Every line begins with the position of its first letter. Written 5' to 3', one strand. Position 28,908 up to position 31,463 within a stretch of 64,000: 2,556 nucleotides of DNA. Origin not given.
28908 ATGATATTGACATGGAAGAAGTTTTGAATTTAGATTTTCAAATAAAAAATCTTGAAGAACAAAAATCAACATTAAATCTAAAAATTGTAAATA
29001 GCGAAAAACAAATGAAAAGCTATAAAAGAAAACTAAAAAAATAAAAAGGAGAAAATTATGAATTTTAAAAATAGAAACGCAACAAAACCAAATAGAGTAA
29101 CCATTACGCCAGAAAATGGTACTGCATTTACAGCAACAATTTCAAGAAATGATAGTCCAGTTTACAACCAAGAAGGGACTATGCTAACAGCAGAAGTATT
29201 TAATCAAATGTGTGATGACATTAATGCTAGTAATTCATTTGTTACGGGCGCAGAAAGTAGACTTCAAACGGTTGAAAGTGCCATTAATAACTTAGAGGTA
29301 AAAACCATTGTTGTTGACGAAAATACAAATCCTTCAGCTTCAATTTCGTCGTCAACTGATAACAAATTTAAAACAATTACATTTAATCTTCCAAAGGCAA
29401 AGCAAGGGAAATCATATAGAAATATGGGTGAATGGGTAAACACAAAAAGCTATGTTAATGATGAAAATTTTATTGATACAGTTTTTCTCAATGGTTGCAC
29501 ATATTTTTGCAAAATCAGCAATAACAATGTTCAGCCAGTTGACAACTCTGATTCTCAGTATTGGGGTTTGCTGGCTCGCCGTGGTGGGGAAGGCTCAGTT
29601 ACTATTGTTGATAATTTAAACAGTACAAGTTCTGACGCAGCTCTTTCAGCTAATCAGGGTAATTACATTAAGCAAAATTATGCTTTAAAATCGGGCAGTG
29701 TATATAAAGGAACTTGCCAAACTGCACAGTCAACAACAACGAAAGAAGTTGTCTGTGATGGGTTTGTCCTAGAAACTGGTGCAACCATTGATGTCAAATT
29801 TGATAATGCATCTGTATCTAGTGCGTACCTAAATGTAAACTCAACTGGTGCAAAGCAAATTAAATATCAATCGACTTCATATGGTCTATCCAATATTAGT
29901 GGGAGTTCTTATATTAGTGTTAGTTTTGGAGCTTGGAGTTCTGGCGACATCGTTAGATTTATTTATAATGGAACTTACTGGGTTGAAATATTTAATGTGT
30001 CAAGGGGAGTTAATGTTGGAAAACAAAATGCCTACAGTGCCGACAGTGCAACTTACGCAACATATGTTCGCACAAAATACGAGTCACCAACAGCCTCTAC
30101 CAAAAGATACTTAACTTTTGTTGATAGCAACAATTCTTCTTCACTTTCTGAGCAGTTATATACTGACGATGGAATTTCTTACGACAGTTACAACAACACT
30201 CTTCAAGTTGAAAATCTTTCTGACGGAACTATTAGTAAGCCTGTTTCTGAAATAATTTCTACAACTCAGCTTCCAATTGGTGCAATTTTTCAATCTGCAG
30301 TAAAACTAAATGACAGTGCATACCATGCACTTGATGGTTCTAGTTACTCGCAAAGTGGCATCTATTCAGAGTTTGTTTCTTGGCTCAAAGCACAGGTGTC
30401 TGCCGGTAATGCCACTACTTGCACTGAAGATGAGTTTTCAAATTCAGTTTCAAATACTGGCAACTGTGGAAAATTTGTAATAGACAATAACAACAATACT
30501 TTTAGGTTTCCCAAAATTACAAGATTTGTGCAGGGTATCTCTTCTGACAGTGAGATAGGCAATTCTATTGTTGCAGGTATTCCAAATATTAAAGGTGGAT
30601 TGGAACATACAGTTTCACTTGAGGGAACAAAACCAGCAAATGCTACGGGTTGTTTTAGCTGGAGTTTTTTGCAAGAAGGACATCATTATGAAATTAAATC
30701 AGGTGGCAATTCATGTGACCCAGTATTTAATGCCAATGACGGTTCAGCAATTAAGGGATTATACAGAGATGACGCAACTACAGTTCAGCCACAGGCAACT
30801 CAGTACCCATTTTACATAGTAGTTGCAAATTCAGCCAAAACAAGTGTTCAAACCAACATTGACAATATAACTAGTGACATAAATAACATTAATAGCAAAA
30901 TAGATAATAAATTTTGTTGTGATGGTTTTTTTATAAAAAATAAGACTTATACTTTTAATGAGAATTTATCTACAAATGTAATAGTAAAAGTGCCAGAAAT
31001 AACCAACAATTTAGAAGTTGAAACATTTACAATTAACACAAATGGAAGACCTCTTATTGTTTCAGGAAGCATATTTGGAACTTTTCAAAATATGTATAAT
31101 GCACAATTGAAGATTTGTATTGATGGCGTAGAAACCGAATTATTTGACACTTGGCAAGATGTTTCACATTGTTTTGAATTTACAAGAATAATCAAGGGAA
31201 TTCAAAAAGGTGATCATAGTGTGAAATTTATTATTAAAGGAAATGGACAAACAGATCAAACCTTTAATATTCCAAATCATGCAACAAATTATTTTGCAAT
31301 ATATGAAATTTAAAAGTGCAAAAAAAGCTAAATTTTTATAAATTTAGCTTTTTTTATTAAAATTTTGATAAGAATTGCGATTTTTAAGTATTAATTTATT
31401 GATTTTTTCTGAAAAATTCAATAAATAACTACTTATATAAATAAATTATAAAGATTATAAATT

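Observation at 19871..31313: Candidate regulated toxin release/delivery locus: late-activator-like regulator, RHS toxin + immunity, then membrane/coiled-coil protein and tail-fibre-like protein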

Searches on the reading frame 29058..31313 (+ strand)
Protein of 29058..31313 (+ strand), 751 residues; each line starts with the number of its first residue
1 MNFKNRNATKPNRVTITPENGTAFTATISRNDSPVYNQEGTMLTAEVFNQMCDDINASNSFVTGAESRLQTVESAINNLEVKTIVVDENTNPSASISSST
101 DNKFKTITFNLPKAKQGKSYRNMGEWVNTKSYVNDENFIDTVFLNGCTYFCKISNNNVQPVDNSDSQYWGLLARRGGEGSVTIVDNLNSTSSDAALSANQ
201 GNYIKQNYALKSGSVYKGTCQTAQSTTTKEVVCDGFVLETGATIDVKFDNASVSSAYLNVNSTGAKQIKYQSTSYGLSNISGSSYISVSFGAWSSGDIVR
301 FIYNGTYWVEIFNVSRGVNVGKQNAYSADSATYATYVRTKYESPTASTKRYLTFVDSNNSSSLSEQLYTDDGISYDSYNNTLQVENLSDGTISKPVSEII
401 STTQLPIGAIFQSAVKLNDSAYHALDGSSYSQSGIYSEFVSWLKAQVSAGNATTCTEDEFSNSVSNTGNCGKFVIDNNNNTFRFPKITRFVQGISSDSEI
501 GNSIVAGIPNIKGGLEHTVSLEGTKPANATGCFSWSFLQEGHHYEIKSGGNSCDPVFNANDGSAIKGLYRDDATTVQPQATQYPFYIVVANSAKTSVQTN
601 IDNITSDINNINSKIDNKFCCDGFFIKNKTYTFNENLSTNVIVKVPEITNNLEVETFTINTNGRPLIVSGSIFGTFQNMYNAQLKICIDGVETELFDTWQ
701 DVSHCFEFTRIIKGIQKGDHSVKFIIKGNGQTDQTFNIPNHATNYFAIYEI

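Call 6: search_protein_families(library=pfam, proteins=[window:29058-31313:+], max_evalue=0.01)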
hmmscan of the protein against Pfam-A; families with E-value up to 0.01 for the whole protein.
window:29058-31313:+ (751 aa): 1 family
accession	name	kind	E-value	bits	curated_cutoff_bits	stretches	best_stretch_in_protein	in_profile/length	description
PF22337.1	Phage_fiber_rpt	-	4.4e-05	23.5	27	1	183-201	1-19/34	Phage tail fiber repeats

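Call 11: search_protein_families(library=phrogs, proteins=[window:29058-31313:+], max_evalue=0.01)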
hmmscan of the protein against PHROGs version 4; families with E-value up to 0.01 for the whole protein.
window:29058-31313:+ (751 aa): 0 families

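Call 12: search_protein_families(library=ncbifam, proteins=[window:29058-31313:+], max_evalue=0.01)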
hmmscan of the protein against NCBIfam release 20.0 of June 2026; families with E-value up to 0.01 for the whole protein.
window:29058-31313:+ (751 aa): 0 families

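Call 13: find_encoding_contigs(protein=window:29058-31313:+, flank=10000, max_places=10)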
Protein window:29058-31313:+ (751 aa): 22 contigs read that carry it; 7 places shown.
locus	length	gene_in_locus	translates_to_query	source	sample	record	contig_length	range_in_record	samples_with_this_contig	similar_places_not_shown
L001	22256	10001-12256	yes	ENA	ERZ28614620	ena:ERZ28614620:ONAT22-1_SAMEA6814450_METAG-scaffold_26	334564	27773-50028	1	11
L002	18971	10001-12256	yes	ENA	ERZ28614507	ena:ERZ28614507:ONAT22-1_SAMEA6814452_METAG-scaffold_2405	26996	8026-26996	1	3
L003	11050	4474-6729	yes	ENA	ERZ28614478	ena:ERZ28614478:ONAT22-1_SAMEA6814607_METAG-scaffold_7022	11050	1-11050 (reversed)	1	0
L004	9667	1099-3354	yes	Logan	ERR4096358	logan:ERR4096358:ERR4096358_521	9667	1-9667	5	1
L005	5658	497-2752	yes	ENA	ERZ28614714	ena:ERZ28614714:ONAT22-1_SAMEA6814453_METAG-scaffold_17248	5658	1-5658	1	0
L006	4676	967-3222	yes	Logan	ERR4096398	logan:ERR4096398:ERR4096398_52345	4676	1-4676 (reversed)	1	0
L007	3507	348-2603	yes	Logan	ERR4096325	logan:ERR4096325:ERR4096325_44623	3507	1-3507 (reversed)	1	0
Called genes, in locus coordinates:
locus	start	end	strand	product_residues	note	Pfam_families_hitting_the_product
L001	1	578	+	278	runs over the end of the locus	-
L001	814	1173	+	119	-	PF08281:Sigma70_r4_2 (weak)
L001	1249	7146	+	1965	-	PF05593:RHS_repeat (faint)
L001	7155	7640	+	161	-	-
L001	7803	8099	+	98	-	-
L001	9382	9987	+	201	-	-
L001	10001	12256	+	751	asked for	-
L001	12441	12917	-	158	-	PF00300:His_Phos_1 (faint)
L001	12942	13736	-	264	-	PF04951:Peptidase_M55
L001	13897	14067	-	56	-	-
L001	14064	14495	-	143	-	-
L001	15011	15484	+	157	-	PF14317:YcxB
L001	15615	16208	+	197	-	PF13671:AAA_33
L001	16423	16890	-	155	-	PF13671:AAA_33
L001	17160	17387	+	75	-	-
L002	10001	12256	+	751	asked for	-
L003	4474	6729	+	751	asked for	-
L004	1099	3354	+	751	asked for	-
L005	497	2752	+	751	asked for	-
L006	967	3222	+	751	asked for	-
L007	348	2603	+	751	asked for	-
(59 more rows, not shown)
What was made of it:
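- Checked: Regulator, 19871-20230, 119 aa. This is the same gene call as in the source metagenome (call 13).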

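Call 14: find_homologous_proteins(query=window:29058-31313:+)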
Query window:29058-31313:+ (751 aa): 27 proteins with E <= 0.001 among 8000 candidates.
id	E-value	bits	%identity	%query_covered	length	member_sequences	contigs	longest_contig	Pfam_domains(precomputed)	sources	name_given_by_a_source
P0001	0.0e+0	1513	91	100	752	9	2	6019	-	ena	-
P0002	4.4e-238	811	53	100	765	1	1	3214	PF22337.2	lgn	-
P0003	4.4e-184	632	46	96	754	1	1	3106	PF22337.2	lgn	-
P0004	1.4e-152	528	40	96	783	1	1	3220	PF22337.2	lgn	-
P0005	4.9e-54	202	49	29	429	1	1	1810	-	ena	-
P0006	2.3e-52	197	47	29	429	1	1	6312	-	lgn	-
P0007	1.6e-50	191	46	30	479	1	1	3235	-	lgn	-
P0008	4.4e-46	176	48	28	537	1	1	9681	-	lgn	-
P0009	3.0e-45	173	45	29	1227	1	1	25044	-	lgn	-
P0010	5.7e-45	172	44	32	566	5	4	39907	-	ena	-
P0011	2.7e-43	167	35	43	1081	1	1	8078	PF22337.2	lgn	-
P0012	2.8e-39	153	42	30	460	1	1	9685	-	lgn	-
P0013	7.1e-35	139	39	28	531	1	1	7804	-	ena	-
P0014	1.5e-33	134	40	27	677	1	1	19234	-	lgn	-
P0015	3.6e-32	130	37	31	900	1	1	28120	PF21939.2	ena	-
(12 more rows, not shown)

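Call 15: find_encoding_contigs(protein=P0001, flank=10000, max_places=4)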
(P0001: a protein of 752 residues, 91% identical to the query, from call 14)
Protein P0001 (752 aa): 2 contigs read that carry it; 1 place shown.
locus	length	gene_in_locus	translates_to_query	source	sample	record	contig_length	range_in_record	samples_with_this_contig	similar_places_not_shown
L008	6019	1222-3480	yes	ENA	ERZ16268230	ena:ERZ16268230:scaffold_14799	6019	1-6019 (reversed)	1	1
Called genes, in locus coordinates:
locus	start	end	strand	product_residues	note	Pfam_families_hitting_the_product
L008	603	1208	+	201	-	-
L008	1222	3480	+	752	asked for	-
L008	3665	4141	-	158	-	PF00300:His_Phos_1 (faint)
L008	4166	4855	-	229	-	PF04951:Peptidase_M55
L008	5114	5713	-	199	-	PF06941:NT5C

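Call 16: find_encoding_contigs(protein=P0010, flank=10000, max_places=3)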
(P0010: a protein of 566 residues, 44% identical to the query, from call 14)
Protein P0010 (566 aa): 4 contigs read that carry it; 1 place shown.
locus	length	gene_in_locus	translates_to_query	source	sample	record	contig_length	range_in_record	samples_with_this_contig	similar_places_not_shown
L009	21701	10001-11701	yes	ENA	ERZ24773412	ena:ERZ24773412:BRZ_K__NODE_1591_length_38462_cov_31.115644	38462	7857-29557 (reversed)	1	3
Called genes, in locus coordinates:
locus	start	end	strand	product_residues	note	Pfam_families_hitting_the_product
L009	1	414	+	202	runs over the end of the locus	PF00717:Peptidase_S24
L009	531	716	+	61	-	-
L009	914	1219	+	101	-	-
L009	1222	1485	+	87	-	-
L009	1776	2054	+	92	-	-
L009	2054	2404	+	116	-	-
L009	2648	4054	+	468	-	-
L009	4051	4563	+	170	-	-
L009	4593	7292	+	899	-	PF24161:CCDC39 (weak), PF12329:TMF_DNA_bd (faint), PF26666:DUF8221 (faint), PF25994:HH_AprE (weak), PF09479:Flg_new, PF13306:LRR_5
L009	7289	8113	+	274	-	-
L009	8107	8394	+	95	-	-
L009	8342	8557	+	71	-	-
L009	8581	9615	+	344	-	PF23343:REP_ORF2-G2P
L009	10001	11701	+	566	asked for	-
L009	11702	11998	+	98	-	-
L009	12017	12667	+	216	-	-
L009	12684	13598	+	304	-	-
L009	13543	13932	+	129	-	-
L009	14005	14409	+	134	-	-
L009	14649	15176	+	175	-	PF00665:rve, PF13683:rve_3 (faint), PF13333:rve_2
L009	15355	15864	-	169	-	-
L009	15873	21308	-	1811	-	PF25023:TEN_YD-shell (faint), PF05593:RHS_repeat (faint)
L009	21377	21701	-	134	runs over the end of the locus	-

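Call 17: find_encoding_contigs(protein=P0009, flank=10000, max_places=3)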
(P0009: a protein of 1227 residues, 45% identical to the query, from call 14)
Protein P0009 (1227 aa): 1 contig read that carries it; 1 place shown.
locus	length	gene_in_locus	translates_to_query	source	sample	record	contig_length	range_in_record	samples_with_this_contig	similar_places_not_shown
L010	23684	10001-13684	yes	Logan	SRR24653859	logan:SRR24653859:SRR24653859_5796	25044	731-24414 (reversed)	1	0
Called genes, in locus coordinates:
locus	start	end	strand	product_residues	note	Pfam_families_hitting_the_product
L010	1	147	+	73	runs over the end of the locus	-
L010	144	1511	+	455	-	-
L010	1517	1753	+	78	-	-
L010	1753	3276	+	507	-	-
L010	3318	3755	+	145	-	-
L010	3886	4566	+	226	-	-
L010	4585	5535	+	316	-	-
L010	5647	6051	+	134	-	-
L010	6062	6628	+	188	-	-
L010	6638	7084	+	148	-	-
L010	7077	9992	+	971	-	PF20934:phi29_gp9_C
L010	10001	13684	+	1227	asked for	-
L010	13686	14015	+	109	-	-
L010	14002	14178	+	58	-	-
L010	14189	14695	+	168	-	-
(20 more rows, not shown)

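Call 67: search_protein_families(library=phrogs, proteins=[L009:10001-11701:+, L009:12684-13598:+, L009:11702-11998:+], max_evalue=0.01)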
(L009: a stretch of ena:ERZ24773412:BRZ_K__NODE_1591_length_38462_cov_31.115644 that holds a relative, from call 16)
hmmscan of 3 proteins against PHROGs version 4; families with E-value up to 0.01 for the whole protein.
L009:10001-11701:+ (566 aa): 0 families

L009:12684-13598:+ (304 aa): 0 families

L009:11702-11998:+ (98 aa): 0 families

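Call 68: search_protein_families(library=pfam, proteins=[L009:10001-11701:+, L009:12684-13598:+, L009:7289-8113:+], max_evalue=0.01)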
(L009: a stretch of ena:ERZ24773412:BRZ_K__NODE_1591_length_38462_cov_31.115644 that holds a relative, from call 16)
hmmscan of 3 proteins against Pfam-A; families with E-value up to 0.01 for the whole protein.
L009:10001-11701:+ (566 aa): 0 families

L009:12684-13598:+ (304 aa): 0 families

L009:7289-8113:+ (274 aa): 0 families

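Call 101: search_solved_structures(query=window:29058-31313:+, max_evalue=1)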
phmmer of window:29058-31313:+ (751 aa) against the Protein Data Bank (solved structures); distinct sequences matched with E-value up to 1: 0.

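Call 107: predict_structure(alignment_id=A7)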
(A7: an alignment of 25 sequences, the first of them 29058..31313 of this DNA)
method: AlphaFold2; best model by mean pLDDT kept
length: 751 residues; sequences in the alignment: 25
mean_pLDDT: 57.8   pTM: 0.28
mean pLDDT of the five models: 57.8, 57.6, 57.3, 56.5, 50.6
residues with pLDDT >= 90: 79; 70-90: 194; 50-70: 130; < 50: 348
segments of 3 or more residues with pLDDT < 50: 1-43, 77-96, 98-213, 272-291, 316-403, 490-494, 499-506, 539-550, 565-571, 576-581, 593-604, 607-614
pLDDT, mean of each block of 10 residues (from residue 1): 34 40 39 37 55 68 72 52 31 45 39 32 40 39 33 32 29 25 29 36 37 65 76 76 75 71 78 40 32 66 78 48 26 29 34 29 31 37 34 37 57 63 84 82 83 85 75 88 76 47 49 59 55 59 38 63 51 48 67 41 47 58 91 90 86 91 90 84 91 88 88 91 90 86 86 83
secondary structure, 60 per line:
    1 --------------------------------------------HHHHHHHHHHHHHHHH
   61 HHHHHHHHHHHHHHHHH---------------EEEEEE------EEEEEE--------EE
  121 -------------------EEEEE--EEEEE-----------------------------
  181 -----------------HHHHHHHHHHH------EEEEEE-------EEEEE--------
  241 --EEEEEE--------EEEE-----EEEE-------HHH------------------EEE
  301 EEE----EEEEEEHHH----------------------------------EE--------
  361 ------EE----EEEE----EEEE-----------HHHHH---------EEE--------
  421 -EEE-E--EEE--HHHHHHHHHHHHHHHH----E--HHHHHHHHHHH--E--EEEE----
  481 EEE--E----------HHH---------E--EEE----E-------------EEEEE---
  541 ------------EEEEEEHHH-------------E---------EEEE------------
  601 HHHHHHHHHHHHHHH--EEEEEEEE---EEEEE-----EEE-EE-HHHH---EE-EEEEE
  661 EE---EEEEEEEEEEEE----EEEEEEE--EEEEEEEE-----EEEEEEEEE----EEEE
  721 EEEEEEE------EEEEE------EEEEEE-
elements in order (helices of 4 or more, strands of 3 or more residues): H45-77 E93-98 E105-110 E140-144 E147-151 H198-208 E215-220 E228-232 E243-248 E257-260 E266-269 E298-303 E308-313 E373-376 E381-384 H396-400 E410-412 E422-424 E429-431 H434-449 H457-467 E473-476 E481-483 E512-514 E533-537 E553-558 E585-588 H601-615 E618-625 E629-633 E639-641 H646-649 E656-662 E666-677 E682-688 E691-698 E704-712 E717-727 E734-738 E745-750

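Call 110: fold_search(model_id=the predicted structure, library=viral)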
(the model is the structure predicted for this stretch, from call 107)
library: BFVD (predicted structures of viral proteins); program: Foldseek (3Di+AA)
matches with E <= 10: 902; with E <= 0.001: 243
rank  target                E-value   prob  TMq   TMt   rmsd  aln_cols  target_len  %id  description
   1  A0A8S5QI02            4.3e-09  1.00  0.11  0.38  18.2       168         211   28  Uncharacterized protein [Siphoviridae sp. ctLgc23]
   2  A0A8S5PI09            5.1e-09  1.00  0.12  0.11  59.7       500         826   17  Hyaluronidase [Siphoviridae sp. ctL0q1]
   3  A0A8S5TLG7            5.6e-09  1.00  0.17  0.21  20.9       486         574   14  Uncharacterized protein [Siphoviridae sp. ctgn638]
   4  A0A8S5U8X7            2.5e-08  1.00  0.12  0.29  17.1       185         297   24  Hyaluronase tail fiber protein [Myoviridae sp. ctZhz2]
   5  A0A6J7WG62            2.5e-08  1.00  0.15  0.17  48.4       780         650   12  Collagen triple helix repeat [uncultured Caudovirales phage]
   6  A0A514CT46            3.0e-08  1.00  0.17  0.17  16.0       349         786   12  Tail fiber protein [Achromobacter phage Motura]
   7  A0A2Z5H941            4.2e-08  1.00  0.17  0.13  51.0       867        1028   13  Tail fiber protein [Pseudomonas phage phCDa]
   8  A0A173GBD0            1.4e-07  1.00  0.15  0.13  13.7       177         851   15  (no name in the UniProt tables at hand)
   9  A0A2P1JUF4            1.6e-07  1.00  0.16  0.14  32.1       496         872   12  Minor tail protein [Erwinia phage vB_EamM-Bue1]
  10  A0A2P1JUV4            2.6e-07  0.99  0.14  0.14  52.8       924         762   10  L-shaped tail fiber protein [Xanthomonas phage RiverRider]
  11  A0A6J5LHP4            3.8e-07  0.98  0.15  0.13  70.1       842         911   14  C1q domain containing protein [uncultured Caudovirales phage]
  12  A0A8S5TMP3            4.3e-07  0.99  0.10  0.16  47.4       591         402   12  Uncharacterized protein [Siphoviridae sp. ctvWR21]
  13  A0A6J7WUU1            4.5e-07  0.99  0.14  0.12  68.8       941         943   12  Collagen triple helix repeat [uncultured Caudovirales phage]
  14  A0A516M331            9.3e-07  1.00  0.15  0.20  26.4       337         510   10  (no name in the UniProt tables at hand)
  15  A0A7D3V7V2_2          1.0e-06  0.97  0.14  0.13  91.3       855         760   14  Uncharacterized protein [Fadolivirus FV1/VV64]
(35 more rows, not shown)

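Call 111: fold_search(model_id=the predicted structure, library=pdb)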
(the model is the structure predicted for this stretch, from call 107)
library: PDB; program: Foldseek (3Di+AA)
matches with E <= 10: 1290; with E <= 0.001: 23
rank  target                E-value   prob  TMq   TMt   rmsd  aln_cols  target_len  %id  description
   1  9eul                  2.3e-06  1.00  0.14  0.26   4.5       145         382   14  Cryo-EM structure of Staphylococcus aureus bacteriophage phi812 central spike protein - knob and petal domains (released 2025-04-09)
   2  4jdm_B                3.3e-05  1.00  0.14  0.33  28.5       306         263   12  Secreted Chlamydial Protein PGP3, full-length (released 2013-06-05)
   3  4jdm_A                8.0e-05  1.00  0.14  0.33  30.9       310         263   12  Secreted Chlamydial Protein PGP3, full-length (released 2013-06-05)
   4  3twi_A                1.3e-04  1.00  0.14  0.60   4.2       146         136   16  Variable Lymphocyte Receptor Recognition of the Immunodominant Glycoprotein of Bacillus anthracis Spores (released 2012-03-14)
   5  4l9b                  3.2e-04  1.00  0.13  0.24  18.4       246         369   10  Structure of native RBP from lactococcal phage 1358 (CsI derivative) (released 2014-04-30)
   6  8ke9_A                4.2e-04  1.00  0.12  0.35   8.7       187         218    8  The CBD domain of cyanophage A-1(L) short tail fiber (released 2024-04-10)
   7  9k09_A                4.5e-04  1.00  0.13  0.24   8.8       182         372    6  Cyanophage A4 portal-tail complex (released 2025-04-09)
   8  1wck                  4.7e-04  1.00  0.14  0.59   4.6       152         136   15  Crystal structure of the C-terminal domain of BclA, the major antigen of the exosporium of the Bacillus anthracis spore. (released 2005-10-25)
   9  4ht1_T                5.3e-04  1.00  0.13  0.59   5.3       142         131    8  Human TWEAK in complex with the Fab fragment of a neutralizing antibody (released 2013-06-12)
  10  6gjt_A                5.3e-04  1.00  0.12  0.41  17.6       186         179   14  Chlamydia protein Pgp3 studied at high resolution in a new crystal form (released 2018-07-25)
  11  3tyj                  5.6e-04  1.00  0.14  0.59   4.3       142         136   15  Bacillus collagen-like protein of anthracis P159S mutant (released 2012-03-14)
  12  2z5w                  5.6e-04  1.00  0.14  0.59   4.6       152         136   15  tBclA, a recombinant spore surface protein from Bacillus anthracis (released 2008-04-22)
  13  4qb2                  5.9e-04  0.97  0.08  0.33  10.6       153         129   11  Structure of CBM35 in complex with glucuronic acid (released 2014-10-08)
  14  6kka_A                6.2e-04  0.98  0.10  0.20  16.7       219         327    9  Xylanase J mutant from Bacillus sp. 41M-1 (released 2019-09-04)
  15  4msv_A                6.6e-04  0.95  0.09  0.34  16.0       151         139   12  Crystal structure of FASL and DcR3 complex (released 2013-11-27)
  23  4l92_B                9.7e-04  0.99  0.12  0.21  18.4       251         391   11  Structure of the RBP from lactococcal phage 1358 in complex with 2 GlcNAc molecules (released 2014-04-30)
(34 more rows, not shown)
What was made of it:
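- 29058..31313 (+): Phage-type tail fibre or receptor-binding protein, 751 aa. The confident part of the AlphaFold model (residues 620-751) is a beta-sandwich, and the best Foldseek matches are C1q/TNF-like heads such as BclA, the phage 1358 RBP and the phi812 spike knob (calls 107, 110, 111).
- On Phage tail fibres / receptor-binding proteins: The C-terminal domain is a C1q/TNF-like head (calls 110, 111).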

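Call 113: search_protein_families(library=padloc, proteins=[window:29058-31313:+], max_evalue=0.01)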
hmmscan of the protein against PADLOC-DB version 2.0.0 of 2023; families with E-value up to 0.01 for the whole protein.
window:29058-31313:+ (751 aa): 0 families
